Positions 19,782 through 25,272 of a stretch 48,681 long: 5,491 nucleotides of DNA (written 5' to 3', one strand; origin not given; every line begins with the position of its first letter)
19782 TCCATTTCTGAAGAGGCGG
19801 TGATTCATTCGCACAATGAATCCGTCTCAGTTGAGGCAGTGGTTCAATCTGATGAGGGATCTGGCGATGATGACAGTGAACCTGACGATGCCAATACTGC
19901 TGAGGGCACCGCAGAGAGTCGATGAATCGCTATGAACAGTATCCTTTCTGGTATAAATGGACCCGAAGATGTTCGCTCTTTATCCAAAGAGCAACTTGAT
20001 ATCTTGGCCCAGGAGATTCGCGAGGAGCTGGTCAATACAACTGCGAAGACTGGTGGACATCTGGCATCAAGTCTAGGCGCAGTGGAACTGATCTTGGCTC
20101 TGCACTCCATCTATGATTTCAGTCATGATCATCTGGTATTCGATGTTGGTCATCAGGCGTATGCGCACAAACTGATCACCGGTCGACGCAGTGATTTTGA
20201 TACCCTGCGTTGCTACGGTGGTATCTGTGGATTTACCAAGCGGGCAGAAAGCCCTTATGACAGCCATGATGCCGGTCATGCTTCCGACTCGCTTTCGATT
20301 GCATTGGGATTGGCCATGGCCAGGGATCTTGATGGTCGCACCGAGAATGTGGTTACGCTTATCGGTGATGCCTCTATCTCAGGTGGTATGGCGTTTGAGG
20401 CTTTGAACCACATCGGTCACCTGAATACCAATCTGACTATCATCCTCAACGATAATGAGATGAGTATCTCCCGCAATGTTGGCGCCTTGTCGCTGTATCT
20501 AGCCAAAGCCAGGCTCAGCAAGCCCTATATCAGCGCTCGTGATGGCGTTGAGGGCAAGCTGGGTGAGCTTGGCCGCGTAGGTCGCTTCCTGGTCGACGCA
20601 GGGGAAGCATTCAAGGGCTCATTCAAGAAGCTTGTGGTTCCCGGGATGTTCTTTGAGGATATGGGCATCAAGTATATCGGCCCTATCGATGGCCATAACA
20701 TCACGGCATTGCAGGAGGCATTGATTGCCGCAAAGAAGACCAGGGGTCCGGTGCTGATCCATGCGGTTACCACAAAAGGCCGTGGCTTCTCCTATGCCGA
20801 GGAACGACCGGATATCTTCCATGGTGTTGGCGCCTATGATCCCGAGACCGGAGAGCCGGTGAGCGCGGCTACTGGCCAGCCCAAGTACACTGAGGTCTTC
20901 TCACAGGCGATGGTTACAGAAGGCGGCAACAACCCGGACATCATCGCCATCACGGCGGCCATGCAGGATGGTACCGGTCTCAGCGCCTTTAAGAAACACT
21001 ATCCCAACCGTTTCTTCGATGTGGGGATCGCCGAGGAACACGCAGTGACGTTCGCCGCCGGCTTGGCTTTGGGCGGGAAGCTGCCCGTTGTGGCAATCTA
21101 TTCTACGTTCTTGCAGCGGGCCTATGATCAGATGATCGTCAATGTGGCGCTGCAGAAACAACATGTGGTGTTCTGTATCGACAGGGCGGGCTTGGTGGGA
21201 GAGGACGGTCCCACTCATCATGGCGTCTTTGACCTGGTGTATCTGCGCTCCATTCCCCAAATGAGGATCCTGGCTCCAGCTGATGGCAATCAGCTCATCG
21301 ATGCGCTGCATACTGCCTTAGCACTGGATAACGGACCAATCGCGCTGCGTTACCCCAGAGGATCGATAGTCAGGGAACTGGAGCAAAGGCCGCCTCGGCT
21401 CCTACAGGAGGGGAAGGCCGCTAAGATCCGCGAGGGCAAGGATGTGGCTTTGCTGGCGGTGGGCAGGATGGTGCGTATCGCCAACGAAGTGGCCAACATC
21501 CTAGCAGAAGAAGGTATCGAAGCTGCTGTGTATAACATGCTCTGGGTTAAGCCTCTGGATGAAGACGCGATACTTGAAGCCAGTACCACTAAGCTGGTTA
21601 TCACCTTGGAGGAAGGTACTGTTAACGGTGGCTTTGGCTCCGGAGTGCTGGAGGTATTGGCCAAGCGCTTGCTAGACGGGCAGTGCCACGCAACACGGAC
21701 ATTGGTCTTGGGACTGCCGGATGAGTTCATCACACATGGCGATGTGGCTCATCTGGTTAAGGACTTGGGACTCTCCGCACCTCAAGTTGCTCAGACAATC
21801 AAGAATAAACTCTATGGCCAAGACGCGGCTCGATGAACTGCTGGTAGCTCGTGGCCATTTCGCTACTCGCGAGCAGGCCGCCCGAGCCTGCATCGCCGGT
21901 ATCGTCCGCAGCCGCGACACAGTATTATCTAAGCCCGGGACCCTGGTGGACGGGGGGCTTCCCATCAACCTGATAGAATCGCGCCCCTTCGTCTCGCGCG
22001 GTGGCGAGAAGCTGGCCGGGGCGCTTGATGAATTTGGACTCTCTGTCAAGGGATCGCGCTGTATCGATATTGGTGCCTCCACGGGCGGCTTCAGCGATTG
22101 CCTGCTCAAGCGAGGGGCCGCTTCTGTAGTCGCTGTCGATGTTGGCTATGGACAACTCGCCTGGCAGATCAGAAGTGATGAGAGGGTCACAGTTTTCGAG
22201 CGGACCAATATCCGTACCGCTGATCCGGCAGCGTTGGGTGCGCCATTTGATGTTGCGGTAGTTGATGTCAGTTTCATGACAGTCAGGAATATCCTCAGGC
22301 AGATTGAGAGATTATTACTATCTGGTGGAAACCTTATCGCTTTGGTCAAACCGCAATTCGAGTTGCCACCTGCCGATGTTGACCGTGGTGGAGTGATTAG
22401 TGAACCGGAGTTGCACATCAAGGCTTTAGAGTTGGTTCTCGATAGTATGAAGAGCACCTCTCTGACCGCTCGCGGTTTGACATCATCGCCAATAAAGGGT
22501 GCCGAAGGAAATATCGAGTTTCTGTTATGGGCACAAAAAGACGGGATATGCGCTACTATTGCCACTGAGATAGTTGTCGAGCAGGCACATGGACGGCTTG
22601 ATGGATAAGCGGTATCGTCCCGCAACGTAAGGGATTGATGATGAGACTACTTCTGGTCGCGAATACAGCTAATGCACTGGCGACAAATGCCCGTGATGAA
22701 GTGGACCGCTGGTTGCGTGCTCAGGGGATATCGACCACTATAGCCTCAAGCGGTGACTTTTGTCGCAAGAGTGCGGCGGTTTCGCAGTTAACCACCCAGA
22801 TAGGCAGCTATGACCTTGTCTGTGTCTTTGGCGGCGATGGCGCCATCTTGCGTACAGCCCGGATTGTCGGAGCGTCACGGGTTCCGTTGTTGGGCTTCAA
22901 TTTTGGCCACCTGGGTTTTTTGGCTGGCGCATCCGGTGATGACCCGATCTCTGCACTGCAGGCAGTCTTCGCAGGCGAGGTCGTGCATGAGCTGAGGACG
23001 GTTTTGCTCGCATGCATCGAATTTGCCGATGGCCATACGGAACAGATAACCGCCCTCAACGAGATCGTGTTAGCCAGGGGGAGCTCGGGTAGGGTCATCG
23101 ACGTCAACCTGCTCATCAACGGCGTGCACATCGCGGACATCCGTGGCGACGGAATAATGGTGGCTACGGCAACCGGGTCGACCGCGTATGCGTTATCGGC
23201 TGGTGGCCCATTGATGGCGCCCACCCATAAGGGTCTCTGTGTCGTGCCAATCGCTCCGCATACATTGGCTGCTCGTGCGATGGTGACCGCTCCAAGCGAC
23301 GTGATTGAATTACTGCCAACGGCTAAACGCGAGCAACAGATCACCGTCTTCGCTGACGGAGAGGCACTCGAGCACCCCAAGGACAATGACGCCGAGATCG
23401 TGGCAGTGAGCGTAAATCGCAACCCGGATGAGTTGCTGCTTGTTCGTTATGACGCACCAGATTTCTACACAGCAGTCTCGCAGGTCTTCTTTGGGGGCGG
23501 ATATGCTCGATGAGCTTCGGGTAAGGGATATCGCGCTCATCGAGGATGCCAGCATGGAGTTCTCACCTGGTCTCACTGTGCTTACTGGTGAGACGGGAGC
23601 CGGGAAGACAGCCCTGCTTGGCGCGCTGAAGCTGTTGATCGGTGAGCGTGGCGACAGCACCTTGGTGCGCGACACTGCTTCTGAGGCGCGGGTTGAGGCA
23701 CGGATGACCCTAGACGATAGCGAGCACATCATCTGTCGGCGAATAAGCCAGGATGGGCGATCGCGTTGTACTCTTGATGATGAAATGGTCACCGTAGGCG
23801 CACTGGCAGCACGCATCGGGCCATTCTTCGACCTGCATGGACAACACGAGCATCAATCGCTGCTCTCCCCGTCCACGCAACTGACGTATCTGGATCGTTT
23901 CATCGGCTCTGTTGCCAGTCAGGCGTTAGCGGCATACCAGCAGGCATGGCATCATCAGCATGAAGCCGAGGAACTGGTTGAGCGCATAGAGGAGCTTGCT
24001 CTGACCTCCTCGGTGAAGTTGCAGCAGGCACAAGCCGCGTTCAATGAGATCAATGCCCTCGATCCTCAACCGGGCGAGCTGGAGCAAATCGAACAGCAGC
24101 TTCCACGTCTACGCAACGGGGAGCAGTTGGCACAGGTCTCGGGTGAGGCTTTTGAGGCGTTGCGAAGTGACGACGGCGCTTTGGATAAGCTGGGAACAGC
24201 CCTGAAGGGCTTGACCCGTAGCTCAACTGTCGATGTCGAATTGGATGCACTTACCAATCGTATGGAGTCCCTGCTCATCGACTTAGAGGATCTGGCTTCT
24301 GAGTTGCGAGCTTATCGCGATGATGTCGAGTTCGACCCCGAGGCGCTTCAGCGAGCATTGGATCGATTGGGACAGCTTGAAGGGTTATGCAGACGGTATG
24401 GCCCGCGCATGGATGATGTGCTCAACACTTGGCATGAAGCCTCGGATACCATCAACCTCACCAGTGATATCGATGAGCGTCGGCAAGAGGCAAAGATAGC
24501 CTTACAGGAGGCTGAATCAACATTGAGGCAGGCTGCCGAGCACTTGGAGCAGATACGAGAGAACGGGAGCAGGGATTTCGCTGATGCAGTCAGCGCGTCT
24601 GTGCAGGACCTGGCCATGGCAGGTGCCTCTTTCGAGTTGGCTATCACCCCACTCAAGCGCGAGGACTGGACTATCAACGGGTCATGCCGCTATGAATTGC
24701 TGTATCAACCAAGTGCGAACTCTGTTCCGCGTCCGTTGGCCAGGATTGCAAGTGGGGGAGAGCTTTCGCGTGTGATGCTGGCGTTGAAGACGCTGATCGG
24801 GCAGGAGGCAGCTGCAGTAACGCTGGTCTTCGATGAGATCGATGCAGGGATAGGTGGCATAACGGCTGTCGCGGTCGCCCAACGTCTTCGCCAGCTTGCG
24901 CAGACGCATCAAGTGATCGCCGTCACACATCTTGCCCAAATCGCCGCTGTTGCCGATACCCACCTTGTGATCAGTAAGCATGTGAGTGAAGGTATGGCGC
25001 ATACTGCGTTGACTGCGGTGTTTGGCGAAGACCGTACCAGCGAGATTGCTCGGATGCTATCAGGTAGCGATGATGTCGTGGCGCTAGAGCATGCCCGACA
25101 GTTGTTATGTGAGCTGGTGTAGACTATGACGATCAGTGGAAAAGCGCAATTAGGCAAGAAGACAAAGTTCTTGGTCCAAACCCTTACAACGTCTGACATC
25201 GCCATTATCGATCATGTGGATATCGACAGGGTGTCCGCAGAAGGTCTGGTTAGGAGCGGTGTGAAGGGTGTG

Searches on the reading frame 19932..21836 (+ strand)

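Call 19: search_protein_families(library=pfam, proteins=[window:19932-21836:+], max_evalue=0.00001)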
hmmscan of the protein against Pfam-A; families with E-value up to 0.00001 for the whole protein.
window:19932-21836:+ (634 aa): 3 families
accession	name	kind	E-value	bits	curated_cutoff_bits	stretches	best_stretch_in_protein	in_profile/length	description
PF13292.11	DXP_synthase_N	-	9.2e-109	363.4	21.2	1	5-280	1-274/274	1-deoxy-D-xylulose-5-phosphate synthase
PF02779.29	Transket_pyr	-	1.8e-47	161.7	27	1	317-478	3-171/174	Transketolase, pyrimidine binding domain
PF02780.25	Transketolase_C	-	2.5e-28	98.9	25.9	1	494-619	1-124/124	Transketolase, C-terminal domain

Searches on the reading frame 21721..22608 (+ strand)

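Call 19: search_protein_families(library=pfam, proteins=[window:21721-22608:+], max_evalue=0.00001)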
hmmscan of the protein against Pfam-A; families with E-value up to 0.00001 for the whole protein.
window:21721-22608:+ (295 aa): 1 family
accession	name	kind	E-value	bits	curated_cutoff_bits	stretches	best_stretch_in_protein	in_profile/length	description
PF01728.25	FtsJ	-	1.1e-40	140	24.1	1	90-272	1-180/181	FtsJ-like methyltransferase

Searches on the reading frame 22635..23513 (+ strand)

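Call 19: search_protein_families(library=pfam, proteins=[window:22635-23513:+], max_evalue=0.00001)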
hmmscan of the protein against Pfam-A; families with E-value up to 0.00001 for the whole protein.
window:22635-23513:+ (292 aa): 2 families
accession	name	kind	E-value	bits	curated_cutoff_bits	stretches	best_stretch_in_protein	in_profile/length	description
PF20143.4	NAD_kinase_C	-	4.6e-25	88.2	23.7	1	141-260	1-118/126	ATP-NAD kinase C-terminal domain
PF01513.26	NAD_kinase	-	1.8e-13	51.4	25.5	1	7-116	3-130/130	ATP-NAD kinase N-terminal domain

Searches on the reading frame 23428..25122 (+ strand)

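Call 19: search_protein_families(library=pfam, proteins=[window:23428-25122:+], max_evalue=0.00001)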
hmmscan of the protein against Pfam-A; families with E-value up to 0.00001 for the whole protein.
window:23428-25122:+ (564 aa): 2 families
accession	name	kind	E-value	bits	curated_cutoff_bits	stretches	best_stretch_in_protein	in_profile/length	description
PF02463.25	SMC_N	-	3.3e-15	56.6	40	1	34-517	9-213/220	RecF/RecN/SMC N terminal domain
PF13476.12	AAA_23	-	3.3e-12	47.9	27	1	30-96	2-68/201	AAA domain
